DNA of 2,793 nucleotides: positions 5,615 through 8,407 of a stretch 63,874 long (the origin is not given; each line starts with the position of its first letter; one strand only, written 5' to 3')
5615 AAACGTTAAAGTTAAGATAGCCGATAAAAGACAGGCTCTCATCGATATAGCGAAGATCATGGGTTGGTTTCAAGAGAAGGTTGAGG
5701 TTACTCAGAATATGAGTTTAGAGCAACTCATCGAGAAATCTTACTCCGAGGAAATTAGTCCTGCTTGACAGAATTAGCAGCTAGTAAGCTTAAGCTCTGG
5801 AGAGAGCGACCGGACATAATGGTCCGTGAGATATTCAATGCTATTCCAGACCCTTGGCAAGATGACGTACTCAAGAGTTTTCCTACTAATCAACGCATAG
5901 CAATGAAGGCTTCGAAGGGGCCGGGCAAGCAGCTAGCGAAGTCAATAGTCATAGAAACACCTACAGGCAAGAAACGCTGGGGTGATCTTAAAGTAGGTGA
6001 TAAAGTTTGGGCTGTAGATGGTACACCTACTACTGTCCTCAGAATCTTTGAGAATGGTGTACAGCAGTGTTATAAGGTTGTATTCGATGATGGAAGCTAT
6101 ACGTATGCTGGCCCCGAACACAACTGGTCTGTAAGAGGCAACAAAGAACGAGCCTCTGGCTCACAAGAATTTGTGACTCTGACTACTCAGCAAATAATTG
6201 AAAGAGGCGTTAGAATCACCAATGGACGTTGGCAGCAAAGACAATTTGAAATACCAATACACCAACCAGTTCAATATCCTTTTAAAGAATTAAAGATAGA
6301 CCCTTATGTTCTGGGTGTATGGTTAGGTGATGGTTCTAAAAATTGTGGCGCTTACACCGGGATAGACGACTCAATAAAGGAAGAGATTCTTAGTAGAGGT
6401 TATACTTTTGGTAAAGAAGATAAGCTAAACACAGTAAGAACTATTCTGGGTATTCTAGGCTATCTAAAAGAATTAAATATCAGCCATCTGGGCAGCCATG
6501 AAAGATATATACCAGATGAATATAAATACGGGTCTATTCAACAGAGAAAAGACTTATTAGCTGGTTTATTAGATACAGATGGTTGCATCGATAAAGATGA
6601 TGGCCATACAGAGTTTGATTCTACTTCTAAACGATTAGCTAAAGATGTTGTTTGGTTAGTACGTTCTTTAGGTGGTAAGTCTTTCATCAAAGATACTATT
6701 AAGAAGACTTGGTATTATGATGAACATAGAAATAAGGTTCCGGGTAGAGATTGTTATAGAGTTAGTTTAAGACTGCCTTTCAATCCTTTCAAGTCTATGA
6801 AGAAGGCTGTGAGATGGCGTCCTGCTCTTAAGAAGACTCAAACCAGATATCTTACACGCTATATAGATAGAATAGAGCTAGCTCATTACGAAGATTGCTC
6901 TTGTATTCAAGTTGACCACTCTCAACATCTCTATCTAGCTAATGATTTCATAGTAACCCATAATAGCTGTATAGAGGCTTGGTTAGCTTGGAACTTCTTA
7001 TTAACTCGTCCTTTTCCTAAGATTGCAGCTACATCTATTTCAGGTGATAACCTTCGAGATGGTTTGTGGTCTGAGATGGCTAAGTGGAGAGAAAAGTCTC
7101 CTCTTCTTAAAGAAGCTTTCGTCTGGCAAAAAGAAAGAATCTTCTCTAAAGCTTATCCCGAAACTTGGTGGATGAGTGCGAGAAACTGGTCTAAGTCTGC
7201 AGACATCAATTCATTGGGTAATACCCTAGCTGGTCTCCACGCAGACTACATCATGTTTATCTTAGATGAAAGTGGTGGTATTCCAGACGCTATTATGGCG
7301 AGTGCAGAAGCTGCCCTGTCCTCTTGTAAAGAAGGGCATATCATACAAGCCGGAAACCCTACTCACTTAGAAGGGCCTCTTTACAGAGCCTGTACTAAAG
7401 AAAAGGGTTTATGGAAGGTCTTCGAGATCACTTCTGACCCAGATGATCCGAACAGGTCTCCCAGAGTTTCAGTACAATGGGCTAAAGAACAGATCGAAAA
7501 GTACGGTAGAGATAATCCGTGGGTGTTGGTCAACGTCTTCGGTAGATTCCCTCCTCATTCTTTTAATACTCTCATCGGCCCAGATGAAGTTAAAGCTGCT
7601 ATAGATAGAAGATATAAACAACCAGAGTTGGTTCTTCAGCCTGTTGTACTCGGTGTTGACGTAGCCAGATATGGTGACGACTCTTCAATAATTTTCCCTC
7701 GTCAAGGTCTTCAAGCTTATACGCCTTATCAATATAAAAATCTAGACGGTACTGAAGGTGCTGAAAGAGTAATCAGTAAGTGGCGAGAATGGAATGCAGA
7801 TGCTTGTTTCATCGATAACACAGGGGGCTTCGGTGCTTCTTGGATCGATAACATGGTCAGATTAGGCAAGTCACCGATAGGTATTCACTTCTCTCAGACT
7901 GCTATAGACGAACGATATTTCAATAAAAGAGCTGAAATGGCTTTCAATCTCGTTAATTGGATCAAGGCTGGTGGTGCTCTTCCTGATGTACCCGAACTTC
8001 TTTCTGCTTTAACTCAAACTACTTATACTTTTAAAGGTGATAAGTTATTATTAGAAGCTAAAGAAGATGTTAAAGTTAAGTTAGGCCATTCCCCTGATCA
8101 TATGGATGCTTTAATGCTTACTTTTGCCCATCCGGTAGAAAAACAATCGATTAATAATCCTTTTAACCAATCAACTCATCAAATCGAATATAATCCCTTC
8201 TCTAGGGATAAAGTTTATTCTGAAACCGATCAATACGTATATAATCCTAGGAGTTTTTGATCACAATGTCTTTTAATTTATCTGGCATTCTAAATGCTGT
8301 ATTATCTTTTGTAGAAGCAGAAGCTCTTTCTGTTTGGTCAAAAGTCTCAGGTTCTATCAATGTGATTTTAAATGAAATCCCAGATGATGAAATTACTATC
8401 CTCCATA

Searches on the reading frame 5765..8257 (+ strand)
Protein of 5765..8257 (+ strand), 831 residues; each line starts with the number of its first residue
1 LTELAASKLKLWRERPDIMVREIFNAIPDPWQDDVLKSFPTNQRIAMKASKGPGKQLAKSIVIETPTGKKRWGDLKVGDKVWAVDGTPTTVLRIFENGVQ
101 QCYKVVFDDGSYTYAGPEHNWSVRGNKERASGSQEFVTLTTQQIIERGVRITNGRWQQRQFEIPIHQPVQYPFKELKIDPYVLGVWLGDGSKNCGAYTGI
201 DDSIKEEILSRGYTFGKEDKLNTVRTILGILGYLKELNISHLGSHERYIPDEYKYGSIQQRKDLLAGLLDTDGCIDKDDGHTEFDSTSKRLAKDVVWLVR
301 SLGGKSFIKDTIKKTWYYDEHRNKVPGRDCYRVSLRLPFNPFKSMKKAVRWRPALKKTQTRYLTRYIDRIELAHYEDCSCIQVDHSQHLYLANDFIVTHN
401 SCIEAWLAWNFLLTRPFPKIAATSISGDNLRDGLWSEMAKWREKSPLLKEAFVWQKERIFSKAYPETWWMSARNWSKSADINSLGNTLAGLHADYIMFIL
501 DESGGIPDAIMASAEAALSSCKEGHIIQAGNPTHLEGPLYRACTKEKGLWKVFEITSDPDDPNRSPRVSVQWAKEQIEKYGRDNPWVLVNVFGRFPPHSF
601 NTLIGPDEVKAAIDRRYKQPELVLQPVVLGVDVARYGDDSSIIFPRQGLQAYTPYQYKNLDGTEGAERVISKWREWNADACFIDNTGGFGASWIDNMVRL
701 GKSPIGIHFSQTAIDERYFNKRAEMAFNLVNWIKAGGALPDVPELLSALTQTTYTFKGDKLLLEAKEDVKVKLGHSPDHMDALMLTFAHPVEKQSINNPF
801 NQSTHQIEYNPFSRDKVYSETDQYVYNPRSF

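Call 98: search_dna_similar(query=window:5765-8257:+, collection=phages, mode=protein, max_rows=15)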
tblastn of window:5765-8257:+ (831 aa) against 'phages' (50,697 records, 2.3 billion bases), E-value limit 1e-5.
Records with a match: 1296; places in all: 1347; records where one place covers at least 80% of the query: 8.
Best place of each record, by identity: <60% 1296.
By first word of the organism name: Mycobacterium 299; Salmonella 199; Salinibacter 184; Vibrio 102; Escherichia 61; Klebsiella 49; Stx2a-converting 49; Pseudomonas 35; Aeromonas 21; Clostridium 20; and 71 more.
By host as written in the record: Mycobacterium smegmatis mc2 155 229; Salinibacter ruber M8 184; - 177; Salmonella enterica 45; Mycobacterium smegmatis mc#155 34; Klebsiella pneumoniae 33; Salmonella enterica subsp. enterica serovar Enteritidis 29; Salmonella enterica subsp. enterica serovar Typhimurium 28; and 250 more.
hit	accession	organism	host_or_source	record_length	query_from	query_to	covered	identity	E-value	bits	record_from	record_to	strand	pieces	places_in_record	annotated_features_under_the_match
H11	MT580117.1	Salmonella phage 66FD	Salmonella enterica subsp. enterica ...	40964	22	813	95%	30.6%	3e-82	295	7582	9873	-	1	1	terminase large subunit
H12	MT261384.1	Salmonella virus PAT1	Salmonella enterica subsp. enterica ...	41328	22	813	95%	30.6%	3e-82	295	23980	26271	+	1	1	terminase large subunit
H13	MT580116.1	Salmonella phage 65FD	Salmonella enterica subsp. enterica ...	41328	22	813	95%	30.6%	3e-82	295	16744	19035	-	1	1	terminase large subunit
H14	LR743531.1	Xanthomonas phage Tenjo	Phage obtained from sewage water ...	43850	3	803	55%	52.4%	5e-120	480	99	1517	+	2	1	Phage terminase, large subunit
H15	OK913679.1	Xanthomonas phage JUN5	Grand Junction Colorado WWTP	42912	3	803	55%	52.4%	8e-120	479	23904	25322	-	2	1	terminase large subunit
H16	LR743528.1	Xanthomonas phage Tabio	Phage obtained from Runoff water ...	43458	3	803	55%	52.4%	8e-120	479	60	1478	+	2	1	hypothetical protein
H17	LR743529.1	Xanthomonas phage Sopo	Phage obtained from Runoff water ...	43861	3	803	55%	52.4%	1e-119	479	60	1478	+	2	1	Phage terminase, large subunit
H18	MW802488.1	Xanthomonas phage Olaya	Xanthomonas albilineans CFBP2523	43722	3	791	53%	53.5%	4e-119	482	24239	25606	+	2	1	terminase large subunit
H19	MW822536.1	Xanthomonas phage Usaquen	Xanthomonas albilineans CFBP2523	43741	3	791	53%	53.5%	4e-119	482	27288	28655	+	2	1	terminase large subunit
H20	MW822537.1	Xanthomonas phage Alcala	Xanthomonas albilineans CFBP2523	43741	3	791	53%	53.5%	4e-119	482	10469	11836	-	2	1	terminase large subunit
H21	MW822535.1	Xanthomonas phage Bolivar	Xanthomonas albilineans CFBP2523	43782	3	791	53%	53.5%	4e-119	482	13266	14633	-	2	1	terminase large subunit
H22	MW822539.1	Xanthomonas phage Soumapaz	Xanthomonas albilineans CFBP2523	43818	3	791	53%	53.5%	4e-119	482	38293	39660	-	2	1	terminase large subunit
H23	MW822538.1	Xanthomonas phage Fontebon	Xanthomonas albilineans CFBP2523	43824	3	791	53%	53.5%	4e-119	482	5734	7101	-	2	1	terminase large subunit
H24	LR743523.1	Xylella phage Usme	Phage obtained on X. albilineans after ...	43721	3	791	53%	53.5%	4e-119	482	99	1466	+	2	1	Phage terminase, large subunit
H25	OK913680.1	Xanthomonas phage MET23-P3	Metropolitan WWTP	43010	3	791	53%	53.3%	2e-119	482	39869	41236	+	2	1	terminase large subunit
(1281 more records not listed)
